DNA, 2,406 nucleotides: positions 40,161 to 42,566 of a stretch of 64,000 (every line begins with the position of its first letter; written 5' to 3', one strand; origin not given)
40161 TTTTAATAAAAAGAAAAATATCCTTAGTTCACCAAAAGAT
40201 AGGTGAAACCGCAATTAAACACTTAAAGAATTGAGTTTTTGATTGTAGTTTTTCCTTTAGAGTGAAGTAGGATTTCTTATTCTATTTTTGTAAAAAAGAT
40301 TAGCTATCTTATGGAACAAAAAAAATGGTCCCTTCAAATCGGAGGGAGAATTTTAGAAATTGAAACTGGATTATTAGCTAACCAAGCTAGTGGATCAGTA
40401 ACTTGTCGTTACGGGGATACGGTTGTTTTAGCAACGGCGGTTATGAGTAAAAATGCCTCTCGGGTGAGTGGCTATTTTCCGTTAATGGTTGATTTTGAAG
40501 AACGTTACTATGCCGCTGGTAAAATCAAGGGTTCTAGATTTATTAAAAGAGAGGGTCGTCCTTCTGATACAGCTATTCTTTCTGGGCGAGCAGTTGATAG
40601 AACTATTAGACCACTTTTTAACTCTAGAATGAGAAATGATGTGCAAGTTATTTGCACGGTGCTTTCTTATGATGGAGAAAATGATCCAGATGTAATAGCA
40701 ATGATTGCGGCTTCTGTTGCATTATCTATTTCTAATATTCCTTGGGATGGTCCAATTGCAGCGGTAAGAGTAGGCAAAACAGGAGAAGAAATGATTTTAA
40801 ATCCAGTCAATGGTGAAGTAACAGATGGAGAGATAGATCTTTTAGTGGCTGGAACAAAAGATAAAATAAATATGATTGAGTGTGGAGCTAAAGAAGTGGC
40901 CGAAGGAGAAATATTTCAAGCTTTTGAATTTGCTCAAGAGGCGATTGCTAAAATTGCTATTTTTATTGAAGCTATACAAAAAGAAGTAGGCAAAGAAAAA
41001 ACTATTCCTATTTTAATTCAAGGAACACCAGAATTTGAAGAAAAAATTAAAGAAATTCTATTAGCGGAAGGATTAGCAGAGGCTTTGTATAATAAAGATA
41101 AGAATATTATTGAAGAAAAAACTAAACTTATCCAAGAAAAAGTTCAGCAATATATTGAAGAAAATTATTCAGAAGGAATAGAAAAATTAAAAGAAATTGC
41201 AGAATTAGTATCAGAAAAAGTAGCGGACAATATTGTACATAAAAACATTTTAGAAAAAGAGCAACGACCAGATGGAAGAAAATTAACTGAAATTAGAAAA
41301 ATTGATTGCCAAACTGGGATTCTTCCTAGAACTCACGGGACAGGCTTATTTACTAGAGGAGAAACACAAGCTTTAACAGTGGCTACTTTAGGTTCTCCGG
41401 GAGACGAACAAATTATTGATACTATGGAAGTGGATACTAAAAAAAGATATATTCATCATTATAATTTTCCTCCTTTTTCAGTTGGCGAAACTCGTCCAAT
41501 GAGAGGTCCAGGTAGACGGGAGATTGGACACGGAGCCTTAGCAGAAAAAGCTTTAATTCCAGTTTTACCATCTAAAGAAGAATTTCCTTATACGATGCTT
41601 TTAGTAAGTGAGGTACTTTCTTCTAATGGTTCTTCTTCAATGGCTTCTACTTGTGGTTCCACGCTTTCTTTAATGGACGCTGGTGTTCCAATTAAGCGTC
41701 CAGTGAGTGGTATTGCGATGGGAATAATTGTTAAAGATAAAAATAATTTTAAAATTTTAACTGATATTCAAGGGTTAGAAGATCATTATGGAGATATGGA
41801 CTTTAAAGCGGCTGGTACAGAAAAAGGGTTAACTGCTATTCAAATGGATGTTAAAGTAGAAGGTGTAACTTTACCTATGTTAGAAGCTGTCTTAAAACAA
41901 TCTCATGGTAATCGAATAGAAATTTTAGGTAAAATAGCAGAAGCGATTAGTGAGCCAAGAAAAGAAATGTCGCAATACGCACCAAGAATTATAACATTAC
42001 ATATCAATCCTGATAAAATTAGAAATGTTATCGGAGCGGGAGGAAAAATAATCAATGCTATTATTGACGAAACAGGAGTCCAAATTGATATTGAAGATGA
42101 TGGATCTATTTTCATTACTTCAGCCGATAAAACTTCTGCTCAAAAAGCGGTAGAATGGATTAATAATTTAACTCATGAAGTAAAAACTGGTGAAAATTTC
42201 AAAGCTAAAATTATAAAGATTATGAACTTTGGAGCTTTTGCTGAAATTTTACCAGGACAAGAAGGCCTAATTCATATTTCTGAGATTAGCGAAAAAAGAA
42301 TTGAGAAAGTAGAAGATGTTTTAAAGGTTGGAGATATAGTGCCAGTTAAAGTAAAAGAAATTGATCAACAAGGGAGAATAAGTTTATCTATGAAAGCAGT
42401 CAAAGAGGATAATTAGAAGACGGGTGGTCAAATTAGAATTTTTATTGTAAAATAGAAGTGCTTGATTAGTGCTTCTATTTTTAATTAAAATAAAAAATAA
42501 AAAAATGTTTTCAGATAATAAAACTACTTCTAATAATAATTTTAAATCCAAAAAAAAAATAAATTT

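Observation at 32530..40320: rpsO and pnp are separated by ~7.5 kb: a tRNA-Trp-associated accessory insertion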

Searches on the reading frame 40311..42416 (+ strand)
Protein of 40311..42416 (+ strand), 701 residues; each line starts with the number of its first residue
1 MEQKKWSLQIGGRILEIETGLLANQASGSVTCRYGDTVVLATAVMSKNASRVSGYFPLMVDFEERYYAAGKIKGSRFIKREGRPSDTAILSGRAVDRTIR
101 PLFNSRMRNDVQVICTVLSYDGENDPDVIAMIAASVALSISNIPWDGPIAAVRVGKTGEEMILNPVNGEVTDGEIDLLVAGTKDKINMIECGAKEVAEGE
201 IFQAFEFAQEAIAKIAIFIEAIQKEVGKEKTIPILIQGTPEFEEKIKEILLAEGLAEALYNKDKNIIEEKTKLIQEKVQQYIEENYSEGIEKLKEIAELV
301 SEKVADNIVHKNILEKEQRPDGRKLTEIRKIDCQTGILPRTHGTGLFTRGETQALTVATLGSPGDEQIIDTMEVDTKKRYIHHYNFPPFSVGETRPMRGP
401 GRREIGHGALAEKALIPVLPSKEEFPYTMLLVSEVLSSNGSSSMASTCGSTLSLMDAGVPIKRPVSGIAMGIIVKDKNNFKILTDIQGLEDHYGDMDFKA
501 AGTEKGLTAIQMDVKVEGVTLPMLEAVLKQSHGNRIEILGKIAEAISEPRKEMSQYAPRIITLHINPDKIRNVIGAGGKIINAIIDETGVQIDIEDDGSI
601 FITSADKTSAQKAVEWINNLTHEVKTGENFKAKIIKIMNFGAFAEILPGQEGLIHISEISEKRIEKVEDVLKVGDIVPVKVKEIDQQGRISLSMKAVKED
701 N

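Call 4: search_protein_families(library=pfam, proteins=[window:40311-42416:+], max_evalue=0.01)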
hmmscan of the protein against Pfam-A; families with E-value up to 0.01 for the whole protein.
window:40311-42416:+ (701 aa): 6 families
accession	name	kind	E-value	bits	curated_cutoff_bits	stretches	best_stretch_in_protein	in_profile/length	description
PF01138.27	RNase_PH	-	2.6e-54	183.5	25.5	2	13-144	3-130/130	3' exoribonuclease family, domain 1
PF00575.29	S1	-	7.1e-21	74.8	22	1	624-695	2-74/74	S1 RNA binding domain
PF03725.20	RNase_PH_C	-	1.2e-15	57.7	20.8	1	147-211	1-67/67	3' exoribonuclease family, domain 2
PF00013.35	KH_1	-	3.5e-10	39.9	21.5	1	561-618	2-65/66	KH domain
PF03726.19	PNPase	-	1e-05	26.4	24.6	1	243-324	3-81/81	Polyribonucleotide nucleotidyltransferase, RNA binding domain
PF22675.2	KH-I_KHDC4-BBP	-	0.0013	18.9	30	1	570-610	8-48/76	KHDC4/BBP-like, KH-domain type I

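Call 5: search_protein_families(library=ncbifam, proteins=[window:40311-42416:+], max_evalue=0.01)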
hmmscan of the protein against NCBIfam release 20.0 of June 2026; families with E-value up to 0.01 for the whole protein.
window:40311-42416:+ (701 aa): 36 families (the best 25 are shown)
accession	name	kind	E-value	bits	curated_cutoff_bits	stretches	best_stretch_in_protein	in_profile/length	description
TIGR03591.1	polynuc_phos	equivalog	1.3e-279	929.4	525.05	1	9-697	1-689/689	polyribonucleotide nucleotidyltransferase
NF008805.1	PRK11824.1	equivalog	7.7e-278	923.5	471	1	7-696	3-682/683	polyribonucleotide nucleotidyltransferase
TIGR02696.1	pppGpp_PNP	exception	2.7e-190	634.3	1106.75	1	10-692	14-718/720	guanosine pentaphosphate synthetase I/polyribonucleotide nucleotidyltransferase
TIGR02065.1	ECX1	equivalog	5e-35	120.9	318.7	2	312-515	2-198/230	exosome complex exonuclease Rrp41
NF010379.0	PRK13806.1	equivalog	2.5e-23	82.5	648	1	616-700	282-368/491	30S ribosomal protein S1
NF005208.0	PRK06676.1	equivalog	3.2e-23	82.4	368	1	618-700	270-353/391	30S ribosomal protein S1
NF000907.0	PRK00087.1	equivalog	9.1e-21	73.7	624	1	618-700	555-638/671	bifunctional 4-hydroxy-3-methylbut-2-enyl diphosphate reductase/30S ribosomal protein S1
NF006363.0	PRK08582.1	equivalog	3.4e-19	69.4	171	1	624-699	3-78/140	S1 domain-containing RNA-binding protein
NF004952.0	PRK06299.1-2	equivalog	7.3e-18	64.2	524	1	619-700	296-379/580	30S ribosomal protein S1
NF040579.1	S1_dom_CvfD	subfamily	4.2e-17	62.4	117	1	625-699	2-77/113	CvfD/Ygs/GSP13 family RNA-binding post-transcriptional regulator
NF005973.0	PRK08059.1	equivalog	4.3e-17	62.4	148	1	622-699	3-81/123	S1 domain-containing post-transcriptional regulator GSP13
NF004953.0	PRK06299.1-3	equivalog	5.5e-17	61.3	720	1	614-700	286-374/580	30S ribosomal protein S1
NF004473.0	PRK05807.1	equivalog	5.4e-16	59.2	178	1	624-699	3-77/136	S1 domain-containing RNA-binding protein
NF005911.0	PRK07899.1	equivalog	5.3e-15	55.1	691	1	621-700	288-368/486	30S ribosomal protein S1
TIGR00717.1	rpsA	equivalog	6.7e-15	54.6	577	1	619-699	265-347/516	30S ribosomal protein S1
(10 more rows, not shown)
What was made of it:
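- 40311..42416 (+): pnp (polynucleotide phosphorylase), ancestral right neighbour. TIGR03591 929 bits (call 5).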

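Call 12: find_related_loci(query=window:40311-42416:+, collection=genome_contigs, flank=10000)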
Query window:40311-42416:+ (701 aa) in genome_contigs; peptide patterns used: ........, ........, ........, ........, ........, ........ (x = any residue, [..] = any of these).
600 stretches matched a pattern (row limit reached: there are more); 580 encode a relative of the query (tblastn E <= 1e-3); the best 80 are kept; 80 distinct loci.
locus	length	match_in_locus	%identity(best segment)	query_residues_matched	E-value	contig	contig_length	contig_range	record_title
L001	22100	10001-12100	81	1-699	0e+0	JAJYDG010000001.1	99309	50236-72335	MAG: bacterium isolate BP9.bin89 NODE_282_length_99309_cov_1.926670, whole genome shotgun sequence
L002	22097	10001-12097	81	1-699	0e+0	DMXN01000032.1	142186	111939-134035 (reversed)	MAG TPA_asm: Candidatus Moraniibacteriota bacterium isolate UBA11696 contig_369, whole genome shotgun sequence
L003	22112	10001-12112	77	1-701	0e+0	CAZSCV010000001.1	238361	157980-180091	MAG TPA_asm: uncultured Bdellovibrionales bacterium isolate binchicken_co191_89 genome assembly, contig: NODE_39_length_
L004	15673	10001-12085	74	1-696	0e+0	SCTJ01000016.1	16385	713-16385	MAG: Patescibacteria group bacterium isolate FW300_bin.57 FW300_bin.57-32049, whole genome shotgun sequence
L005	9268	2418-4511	68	1-699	0e+0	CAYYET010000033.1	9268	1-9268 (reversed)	MAG TPA_asm: uncultured Bdellovibrionales bacterium isolate SRP135725_co1_601 genome assembly, contig: NODE_10658_length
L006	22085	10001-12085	68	1-696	0e+0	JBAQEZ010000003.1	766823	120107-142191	MAG: Candidatus Moraniibacteriota bacterium isolate MFD12003_ilm_asm_bin65 k127_11199, whole genome shotgun sequence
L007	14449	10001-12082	68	2-695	0e+0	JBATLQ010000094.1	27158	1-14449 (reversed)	MAG: Candidatus Moraniibacteriota bacterium isolate MFD10474_ilm_asm_bin3 k127_53898, whole genome shotgun sequence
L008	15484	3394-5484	68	2-696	0e+0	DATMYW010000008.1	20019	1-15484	MAG TPA_asm: Candidatus Fimivivens sp. isolate SMAG_U13158 k141_31485, whole genome shotgun sequence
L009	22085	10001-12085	67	4-698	0e+0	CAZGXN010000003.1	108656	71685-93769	MAG TPA_asm: uncultured Bdellovibrionales bacterium isolate ERP113451_co1_249 genome assembly, contig: NODE_85_length_10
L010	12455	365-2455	67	3-696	0e+0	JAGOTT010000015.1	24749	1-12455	MAG: Candidatus Moraniibacteriota bacterium isolate Gw_Eff_bin_440 Gw_Eff_3922_length_24749_cov_5.480586, whole genome s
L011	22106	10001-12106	64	1-700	0e+0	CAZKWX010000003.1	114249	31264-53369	MAG TPA_asm: uncultured Bdellovibrionales bacterium isolate SRP167671_co1_182 genome assembly, contig: NODE_122_length_1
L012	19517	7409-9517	60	1-700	0e+0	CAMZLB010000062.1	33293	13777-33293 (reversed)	Candidatus Moranbacteria bacterium isolate TAG_MAG_00007 genome assembly, contig: TAG_MAG_00007_000000000029, whole geno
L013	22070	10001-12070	57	1-694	0e+0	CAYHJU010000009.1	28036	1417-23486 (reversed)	MAG TPA_asm: uncultured Candidatus Saccharibacteria bacterium isolate ERP119705_co13_682 genome assembly, contig: NODE_2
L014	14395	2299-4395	55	1-695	0e+0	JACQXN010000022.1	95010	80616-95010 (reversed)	MAG: Candidatus Portnoybacteria bacterium isolate NC_groundwater_1516_Pr4_B-0.1um_40_5 SR1-18-B1_scaffold_329633, whole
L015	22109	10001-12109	51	5-694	0e+0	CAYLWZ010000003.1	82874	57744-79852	MAG TPA_asm: uncultured Candidatus Saccharibacteria bacterium isolate binchicken_co262_119 genome assembly, contig: NODE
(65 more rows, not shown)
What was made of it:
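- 40311..42416 (+): 81% identical to Moranbacteria MAG proteins (call 12).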

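Call 100: search_protein_families(library=pfam, proteins=[L002:8414-8821:+, L002:8794-9108:+, L002:9254-9760:+], max_evalue=0.001)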
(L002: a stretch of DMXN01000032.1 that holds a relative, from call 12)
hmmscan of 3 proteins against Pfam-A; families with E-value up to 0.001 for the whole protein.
L002:8414-8821:+ (135 aa): 1 family
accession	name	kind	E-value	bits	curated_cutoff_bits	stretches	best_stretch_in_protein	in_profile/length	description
PF05168.19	HEPN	-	6.8e-18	65.4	22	1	11-126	2-113/117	HEPN domain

L002:8794-9108:+ (104 aa): 4 families
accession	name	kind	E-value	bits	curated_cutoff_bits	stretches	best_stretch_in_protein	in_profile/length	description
PF18765.7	Polbeta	-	3.1e-11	43.7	26.9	1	23-103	12-87/93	Polymerase beta, Nucleotidyltransferase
PF01909.29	NTP_transf_2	-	1.9e-09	38.2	21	1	24-78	14-70/93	Nucleotidyltransferase domain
PF05873.17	Mt_ATP-synt_D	-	0.00013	22.2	27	1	3-94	58-143/154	ATP synthase D chain, mitochondrial (ATP5H)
PF22600.2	MTPAP-like_central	-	0.00019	22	27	1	4-66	19-82/139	Poly(A) RNA polymerase, mitochondrial-like, central palm domain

L002:9254-9760:+ (168 aa): 1 family
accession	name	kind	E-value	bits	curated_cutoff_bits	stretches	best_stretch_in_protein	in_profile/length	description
PF01797.21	Y1_Tnp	-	6.9e-07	29.9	23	1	17-96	9-90/121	Transposase IS200 like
